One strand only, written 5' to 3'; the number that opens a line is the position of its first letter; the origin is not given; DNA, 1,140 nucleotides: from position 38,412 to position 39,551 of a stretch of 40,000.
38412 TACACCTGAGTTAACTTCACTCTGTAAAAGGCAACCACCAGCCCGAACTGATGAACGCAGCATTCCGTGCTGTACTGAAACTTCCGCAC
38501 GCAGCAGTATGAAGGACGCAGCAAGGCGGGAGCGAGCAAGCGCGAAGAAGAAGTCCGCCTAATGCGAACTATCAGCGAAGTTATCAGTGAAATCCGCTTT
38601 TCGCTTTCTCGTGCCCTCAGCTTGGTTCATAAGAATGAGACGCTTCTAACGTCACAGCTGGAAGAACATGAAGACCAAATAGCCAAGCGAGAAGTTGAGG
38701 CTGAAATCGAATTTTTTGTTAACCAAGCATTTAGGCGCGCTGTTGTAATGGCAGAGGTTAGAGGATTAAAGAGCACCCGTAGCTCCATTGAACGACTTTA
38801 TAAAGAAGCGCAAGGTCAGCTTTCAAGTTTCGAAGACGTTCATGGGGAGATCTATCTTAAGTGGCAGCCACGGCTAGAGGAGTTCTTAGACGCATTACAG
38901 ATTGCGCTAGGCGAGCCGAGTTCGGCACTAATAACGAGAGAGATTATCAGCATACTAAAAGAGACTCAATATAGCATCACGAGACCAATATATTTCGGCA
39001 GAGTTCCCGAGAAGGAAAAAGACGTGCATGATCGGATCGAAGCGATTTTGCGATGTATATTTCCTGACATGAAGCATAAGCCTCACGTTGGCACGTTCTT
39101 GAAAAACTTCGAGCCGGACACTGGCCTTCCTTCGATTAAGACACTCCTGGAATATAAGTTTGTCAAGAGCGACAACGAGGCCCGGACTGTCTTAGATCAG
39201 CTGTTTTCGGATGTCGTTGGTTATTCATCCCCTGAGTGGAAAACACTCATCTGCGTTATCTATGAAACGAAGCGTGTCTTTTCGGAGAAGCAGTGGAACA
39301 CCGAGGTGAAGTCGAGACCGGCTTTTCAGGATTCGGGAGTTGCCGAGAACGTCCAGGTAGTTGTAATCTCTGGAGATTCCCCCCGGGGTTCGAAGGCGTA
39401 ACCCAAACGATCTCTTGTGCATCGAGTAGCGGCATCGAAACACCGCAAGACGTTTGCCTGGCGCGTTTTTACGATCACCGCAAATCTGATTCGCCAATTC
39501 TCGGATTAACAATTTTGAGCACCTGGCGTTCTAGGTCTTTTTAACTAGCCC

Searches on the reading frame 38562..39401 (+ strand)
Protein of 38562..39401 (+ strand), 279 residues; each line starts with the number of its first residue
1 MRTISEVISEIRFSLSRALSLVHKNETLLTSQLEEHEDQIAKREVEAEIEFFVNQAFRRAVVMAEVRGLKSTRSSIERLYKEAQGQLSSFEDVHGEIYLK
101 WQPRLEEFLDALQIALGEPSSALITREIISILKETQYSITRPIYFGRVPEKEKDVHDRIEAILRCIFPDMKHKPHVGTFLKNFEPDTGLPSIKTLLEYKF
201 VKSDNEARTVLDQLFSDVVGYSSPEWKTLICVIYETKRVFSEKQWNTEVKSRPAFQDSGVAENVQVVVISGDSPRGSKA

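Call 4: search_protein_families(library=pfam, proteins=[window:38562-39401:+], max_evalue=0.01)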
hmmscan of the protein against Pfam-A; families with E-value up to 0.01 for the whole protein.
window:38562-39401:+ (279 aa): 1 family
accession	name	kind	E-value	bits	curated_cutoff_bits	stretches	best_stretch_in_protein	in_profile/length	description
PF18742.7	DpnII-MboI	-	2.2e-12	47.2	27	1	151-250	33-135/150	REase_DpnII-MboI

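Call 56: search_protein_families(library=ncbifam, proteins=[window:38562-39398:+], max_evalue=0.01)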
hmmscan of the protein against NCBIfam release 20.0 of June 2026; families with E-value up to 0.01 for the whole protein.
window:38562-39398:+ (279 aa): 0 families

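Call 66: search_protein_families(library=phrogs, proteins=[window:38562-39398:+], max_evalue=0.001)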
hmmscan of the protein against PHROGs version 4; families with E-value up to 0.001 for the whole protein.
window:38562-39398:+ (279 aa): 0 families

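Call 68: search_protein_families(library=padloc, proteins=[window:38562-39398:+], max_evalue=0.001)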
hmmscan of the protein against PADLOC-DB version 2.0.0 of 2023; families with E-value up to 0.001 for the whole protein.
window:38562-39398:+ (279 aa): 3 families
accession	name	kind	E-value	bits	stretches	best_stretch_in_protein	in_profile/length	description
PDLC02411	Aga_Helical-REase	-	4.4e-12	43.9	1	150-246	260-355/378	Class II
PDLC02407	Aga_Helical-REase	-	1.1e-07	29.6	1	150-236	272-360/401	Class II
PDLC02404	Aga_Helical-REase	-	6e-06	24.3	1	156-238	253-337/368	Class II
